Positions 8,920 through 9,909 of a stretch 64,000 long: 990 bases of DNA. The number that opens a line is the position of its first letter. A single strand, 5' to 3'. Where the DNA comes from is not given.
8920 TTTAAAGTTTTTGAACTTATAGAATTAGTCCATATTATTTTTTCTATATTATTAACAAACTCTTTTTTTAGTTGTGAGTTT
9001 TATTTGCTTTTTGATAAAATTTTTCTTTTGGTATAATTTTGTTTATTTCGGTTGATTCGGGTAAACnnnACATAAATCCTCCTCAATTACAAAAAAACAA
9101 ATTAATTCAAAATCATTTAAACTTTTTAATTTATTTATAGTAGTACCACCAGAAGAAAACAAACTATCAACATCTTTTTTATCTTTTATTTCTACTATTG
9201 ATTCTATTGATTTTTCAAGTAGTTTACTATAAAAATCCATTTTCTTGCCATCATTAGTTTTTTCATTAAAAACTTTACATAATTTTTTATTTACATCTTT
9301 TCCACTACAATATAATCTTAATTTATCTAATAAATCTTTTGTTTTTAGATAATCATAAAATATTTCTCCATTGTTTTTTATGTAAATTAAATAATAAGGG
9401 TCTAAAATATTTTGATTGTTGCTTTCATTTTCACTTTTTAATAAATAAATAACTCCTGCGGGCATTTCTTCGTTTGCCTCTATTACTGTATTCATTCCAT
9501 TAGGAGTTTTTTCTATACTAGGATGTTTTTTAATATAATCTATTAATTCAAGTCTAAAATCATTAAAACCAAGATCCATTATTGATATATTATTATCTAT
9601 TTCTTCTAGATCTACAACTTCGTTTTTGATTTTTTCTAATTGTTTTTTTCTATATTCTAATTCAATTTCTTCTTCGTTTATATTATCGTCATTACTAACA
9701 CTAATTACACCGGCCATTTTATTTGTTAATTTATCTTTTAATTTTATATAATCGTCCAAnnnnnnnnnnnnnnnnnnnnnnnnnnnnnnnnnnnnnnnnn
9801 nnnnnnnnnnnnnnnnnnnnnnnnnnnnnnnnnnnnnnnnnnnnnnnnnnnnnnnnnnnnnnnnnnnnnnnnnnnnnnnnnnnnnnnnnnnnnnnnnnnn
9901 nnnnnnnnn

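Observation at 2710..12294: Five-gene SNF2 / DUF4391 / Mod / Res / small-nuclease-like operon: an expanded type III-like R-M module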

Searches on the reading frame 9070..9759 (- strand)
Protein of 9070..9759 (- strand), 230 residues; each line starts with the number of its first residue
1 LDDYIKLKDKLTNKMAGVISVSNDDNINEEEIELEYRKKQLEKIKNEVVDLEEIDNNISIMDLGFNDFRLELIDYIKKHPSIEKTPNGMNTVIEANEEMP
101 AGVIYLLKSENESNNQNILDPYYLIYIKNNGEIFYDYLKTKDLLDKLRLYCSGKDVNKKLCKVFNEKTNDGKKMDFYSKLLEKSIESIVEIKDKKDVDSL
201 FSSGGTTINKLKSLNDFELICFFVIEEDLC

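Call 111: search_solved_structures(query=A8, max_evalue=10)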
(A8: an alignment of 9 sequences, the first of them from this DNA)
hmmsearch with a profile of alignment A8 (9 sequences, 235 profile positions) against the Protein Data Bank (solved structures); distinct sequences matched with E-value up to 10: 4.
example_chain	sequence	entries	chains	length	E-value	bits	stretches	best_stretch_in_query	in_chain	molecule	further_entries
8vd6_A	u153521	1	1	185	0.0039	20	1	163-224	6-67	CAP REPEAT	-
3a7p_A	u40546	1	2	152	0.042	16.6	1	1-60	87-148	Autophagy protein 16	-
8iyj_I1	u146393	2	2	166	0.64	12.7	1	115-181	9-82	Cilia- and flagella-associated protein 68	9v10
6k0z_A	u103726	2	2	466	0.91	12.2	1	30-69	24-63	Aldehyde dehydrogenase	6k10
